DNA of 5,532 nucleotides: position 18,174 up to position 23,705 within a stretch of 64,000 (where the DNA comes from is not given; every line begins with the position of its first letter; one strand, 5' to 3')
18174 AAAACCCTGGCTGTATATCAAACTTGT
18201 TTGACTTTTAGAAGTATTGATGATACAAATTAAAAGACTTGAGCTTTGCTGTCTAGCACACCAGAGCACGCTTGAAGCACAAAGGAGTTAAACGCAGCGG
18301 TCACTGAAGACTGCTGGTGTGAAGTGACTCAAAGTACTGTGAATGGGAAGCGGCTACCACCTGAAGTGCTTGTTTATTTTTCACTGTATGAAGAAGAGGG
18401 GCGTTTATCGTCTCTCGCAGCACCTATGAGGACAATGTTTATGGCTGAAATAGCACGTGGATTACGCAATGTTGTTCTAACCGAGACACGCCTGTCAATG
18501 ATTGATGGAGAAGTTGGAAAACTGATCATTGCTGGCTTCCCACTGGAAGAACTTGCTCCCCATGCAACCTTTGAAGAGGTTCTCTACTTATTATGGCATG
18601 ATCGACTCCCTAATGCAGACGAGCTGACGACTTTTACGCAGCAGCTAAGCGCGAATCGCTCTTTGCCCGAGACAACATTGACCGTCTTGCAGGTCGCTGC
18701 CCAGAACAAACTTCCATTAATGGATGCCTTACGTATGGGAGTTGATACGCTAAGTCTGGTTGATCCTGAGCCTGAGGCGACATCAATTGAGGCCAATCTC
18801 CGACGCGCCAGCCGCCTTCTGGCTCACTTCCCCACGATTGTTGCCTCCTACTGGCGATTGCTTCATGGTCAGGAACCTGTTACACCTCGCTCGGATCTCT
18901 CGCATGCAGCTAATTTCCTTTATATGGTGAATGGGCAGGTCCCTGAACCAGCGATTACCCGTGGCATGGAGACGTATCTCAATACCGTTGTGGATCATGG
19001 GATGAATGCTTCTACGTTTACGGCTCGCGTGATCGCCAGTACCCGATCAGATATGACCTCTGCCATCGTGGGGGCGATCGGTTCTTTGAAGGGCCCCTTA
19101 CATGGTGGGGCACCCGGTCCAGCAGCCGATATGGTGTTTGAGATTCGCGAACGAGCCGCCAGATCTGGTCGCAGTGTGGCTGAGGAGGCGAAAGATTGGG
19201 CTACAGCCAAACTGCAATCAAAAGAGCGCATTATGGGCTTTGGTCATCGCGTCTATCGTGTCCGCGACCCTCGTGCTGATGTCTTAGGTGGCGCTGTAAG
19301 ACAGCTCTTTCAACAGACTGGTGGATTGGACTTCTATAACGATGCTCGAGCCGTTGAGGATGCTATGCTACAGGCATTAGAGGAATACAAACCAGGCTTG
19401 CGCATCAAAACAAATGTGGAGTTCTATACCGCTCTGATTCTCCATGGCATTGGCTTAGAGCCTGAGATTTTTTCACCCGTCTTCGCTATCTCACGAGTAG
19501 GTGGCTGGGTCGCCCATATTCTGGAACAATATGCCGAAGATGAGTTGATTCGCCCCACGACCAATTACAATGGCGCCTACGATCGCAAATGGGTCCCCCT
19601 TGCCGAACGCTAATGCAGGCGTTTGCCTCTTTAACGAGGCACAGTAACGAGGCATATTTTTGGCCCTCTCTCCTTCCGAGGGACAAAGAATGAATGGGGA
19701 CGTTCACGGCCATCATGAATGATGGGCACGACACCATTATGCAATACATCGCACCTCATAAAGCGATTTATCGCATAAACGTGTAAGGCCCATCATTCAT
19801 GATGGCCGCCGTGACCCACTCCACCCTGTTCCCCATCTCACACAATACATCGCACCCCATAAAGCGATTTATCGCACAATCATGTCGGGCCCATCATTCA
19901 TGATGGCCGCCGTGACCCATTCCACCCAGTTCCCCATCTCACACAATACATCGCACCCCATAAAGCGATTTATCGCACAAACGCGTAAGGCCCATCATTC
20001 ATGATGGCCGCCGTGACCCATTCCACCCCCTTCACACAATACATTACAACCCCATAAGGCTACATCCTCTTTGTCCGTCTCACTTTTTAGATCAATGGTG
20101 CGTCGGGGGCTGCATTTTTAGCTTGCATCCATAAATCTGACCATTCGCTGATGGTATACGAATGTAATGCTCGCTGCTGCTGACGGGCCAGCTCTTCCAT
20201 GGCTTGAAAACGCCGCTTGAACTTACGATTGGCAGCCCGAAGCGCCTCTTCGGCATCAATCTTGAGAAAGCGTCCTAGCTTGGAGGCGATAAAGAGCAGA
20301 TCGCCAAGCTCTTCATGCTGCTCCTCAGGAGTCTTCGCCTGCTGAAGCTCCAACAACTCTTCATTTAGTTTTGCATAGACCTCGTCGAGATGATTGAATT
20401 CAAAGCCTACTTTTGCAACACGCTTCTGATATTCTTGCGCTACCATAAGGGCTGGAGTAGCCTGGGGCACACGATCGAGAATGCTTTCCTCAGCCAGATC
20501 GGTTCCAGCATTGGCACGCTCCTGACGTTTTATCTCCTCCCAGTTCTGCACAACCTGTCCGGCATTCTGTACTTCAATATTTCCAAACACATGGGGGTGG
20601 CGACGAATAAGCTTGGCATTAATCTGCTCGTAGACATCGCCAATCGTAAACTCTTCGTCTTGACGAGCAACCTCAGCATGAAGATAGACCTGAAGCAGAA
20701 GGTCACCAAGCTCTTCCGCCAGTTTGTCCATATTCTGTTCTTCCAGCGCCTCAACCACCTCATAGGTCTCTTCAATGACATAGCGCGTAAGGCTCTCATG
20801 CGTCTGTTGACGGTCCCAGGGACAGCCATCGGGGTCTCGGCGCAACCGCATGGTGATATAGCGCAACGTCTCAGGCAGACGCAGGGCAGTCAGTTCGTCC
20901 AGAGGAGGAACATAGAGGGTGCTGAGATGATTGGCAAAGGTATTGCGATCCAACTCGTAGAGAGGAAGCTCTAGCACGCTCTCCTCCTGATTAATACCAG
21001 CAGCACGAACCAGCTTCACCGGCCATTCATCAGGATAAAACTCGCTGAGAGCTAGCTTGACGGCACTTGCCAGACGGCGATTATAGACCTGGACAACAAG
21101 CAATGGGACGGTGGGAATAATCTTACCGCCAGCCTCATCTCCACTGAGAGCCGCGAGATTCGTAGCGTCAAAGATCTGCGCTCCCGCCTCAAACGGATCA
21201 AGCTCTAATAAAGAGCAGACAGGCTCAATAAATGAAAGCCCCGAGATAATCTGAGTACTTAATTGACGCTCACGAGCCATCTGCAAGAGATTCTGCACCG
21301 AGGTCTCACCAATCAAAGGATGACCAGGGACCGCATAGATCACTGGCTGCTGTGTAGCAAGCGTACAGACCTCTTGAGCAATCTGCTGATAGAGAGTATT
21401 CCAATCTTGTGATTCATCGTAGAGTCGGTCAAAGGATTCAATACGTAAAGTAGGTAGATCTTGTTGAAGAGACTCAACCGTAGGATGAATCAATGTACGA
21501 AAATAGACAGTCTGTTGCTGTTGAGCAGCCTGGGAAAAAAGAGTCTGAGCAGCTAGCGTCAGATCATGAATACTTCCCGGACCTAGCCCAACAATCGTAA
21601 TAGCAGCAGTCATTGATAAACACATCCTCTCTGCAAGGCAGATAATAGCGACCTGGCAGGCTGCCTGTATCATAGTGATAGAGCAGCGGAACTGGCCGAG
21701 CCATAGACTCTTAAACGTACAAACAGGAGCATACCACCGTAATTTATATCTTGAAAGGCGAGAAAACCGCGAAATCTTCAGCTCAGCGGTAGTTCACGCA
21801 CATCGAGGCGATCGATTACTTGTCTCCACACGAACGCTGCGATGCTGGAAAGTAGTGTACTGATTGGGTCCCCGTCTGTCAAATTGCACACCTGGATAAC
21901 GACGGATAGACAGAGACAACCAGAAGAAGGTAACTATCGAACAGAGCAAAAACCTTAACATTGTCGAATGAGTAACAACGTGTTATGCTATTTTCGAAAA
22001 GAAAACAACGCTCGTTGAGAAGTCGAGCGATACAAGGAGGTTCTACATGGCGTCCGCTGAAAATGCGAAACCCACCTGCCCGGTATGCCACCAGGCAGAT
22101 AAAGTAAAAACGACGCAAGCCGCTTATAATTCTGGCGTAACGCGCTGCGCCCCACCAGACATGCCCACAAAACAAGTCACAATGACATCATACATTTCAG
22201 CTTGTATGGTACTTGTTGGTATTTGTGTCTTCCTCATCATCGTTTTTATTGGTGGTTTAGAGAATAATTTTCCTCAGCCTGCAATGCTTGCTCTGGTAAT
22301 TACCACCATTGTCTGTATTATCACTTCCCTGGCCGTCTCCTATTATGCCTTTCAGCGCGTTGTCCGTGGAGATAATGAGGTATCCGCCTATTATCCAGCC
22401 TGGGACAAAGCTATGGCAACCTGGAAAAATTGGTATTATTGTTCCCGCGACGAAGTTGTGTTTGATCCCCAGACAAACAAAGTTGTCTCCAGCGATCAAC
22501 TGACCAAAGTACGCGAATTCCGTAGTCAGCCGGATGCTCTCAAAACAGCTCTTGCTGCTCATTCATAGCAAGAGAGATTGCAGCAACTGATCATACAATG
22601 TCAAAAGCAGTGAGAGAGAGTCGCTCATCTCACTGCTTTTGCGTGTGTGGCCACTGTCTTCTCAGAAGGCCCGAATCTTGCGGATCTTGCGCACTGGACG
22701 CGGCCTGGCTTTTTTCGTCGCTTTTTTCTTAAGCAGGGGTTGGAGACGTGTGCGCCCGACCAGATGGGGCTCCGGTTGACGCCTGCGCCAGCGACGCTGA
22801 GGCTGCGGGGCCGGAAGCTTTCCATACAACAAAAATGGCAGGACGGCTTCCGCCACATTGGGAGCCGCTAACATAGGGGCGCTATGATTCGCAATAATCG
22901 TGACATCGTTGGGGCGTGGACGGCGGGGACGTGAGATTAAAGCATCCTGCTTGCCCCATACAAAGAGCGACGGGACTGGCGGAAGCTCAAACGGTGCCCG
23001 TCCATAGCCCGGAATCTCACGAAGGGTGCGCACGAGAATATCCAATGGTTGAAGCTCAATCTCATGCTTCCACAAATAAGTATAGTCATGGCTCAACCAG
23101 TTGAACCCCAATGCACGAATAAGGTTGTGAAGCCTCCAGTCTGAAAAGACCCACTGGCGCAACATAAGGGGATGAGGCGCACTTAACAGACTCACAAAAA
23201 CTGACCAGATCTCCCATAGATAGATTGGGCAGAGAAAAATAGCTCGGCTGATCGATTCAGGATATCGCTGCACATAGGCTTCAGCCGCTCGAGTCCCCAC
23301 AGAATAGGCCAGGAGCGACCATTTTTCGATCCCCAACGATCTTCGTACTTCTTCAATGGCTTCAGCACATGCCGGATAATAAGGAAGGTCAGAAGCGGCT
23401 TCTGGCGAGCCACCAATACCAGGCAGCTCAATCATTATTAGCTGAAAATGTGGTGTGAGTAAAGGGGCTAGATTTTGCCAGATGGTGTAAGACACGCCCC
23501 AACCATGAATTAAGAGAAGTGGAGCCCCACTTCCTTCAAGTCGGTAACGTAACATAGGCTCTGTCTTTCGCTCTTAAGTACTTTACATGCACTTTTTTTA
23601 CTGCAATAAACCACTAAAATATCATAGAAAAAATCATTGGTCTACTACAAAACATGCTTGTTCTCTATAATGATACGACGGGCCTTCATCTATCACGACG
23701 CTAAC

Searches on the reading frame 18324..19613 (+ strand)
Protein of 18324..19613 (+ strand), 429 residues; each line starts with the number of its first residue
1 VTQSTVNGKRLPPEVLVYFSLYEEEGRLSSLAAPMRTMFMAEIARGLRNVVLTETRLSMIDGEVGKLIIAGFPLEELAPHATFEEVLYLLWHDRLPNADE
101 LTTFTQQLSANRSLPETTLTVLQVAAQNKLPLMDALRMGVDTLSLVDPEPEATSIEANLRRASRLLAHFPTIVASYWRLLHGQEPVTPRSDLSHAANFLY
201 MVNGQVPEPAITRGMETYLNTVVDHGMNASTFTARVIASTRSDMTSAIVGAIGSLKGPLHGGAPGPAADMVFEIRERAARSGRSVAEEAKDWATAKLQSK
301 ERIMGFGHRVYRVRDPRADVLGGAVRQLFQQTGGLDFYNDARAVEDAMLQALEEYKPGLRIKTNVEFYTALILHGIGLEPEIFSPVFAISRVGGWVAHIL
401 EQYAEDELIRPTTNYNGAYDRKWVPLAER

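Call 76: search_protein_families(library=pfam, proteins=[window:18324-19613:+], max_evalue=0.00001)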
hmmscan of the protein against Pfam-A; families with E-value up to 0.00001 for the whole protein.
window:18324-19613:+ (429 aa): 1 family
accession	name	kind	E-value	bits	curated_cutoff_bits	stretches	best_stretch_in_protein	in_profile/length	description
PF00285.26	Citrate_synt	-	4.6e-113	378.3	27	1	46-412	1-357/357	Citrate synthase, C-terminal domain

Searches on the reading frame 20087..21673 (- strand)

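Call 76: search_protein_families(library=pfam, proteins=[window:20087-21673:-], max_evalue=0.00001)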
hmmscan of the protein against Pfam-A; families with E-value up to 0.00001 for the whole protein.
window:20087-21673:- (528 aa): 3 families
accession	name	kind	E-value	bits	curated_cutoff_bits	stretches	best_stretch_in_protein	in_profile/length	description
PF03819.22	MazG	-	4e-32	110.7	22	1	290-363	1-74/74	MazG nucleotide pyrophosphohydrolase domain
PF00590.25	TP_methylase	-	9.4e-17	62.1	27.8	1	25-241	2-211/212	Tetrapyrrole (Corrin/Porphyrin) Methylases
PF01503.22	PRA-PH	-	2.2e-10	41.2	21.3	0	429-484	25-85/86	Phosphoribosyl-ATP pyrophosphohydrolase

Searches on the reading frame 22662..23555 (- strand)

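Call 76: search_protein_families(library=pfam, proteins=[window:22662-23555:-], max_evalue=0.00001)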
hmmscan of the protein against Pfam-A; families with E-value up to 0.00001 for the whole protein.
window:22662-23555:- (297 aa): 2 families
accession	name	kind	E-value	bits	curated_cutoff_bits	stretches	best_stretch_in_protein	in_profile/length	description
PF00561.26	Abhydrolase_1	-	1.4e-19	71.2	25.8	1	12-142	2-129/245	alpha/beta hydrolase fold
PF12697.13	Abhydrolase_6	-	7e-10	40.4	26.3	1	13-236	1-216/217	Alpha/beta hydrolase family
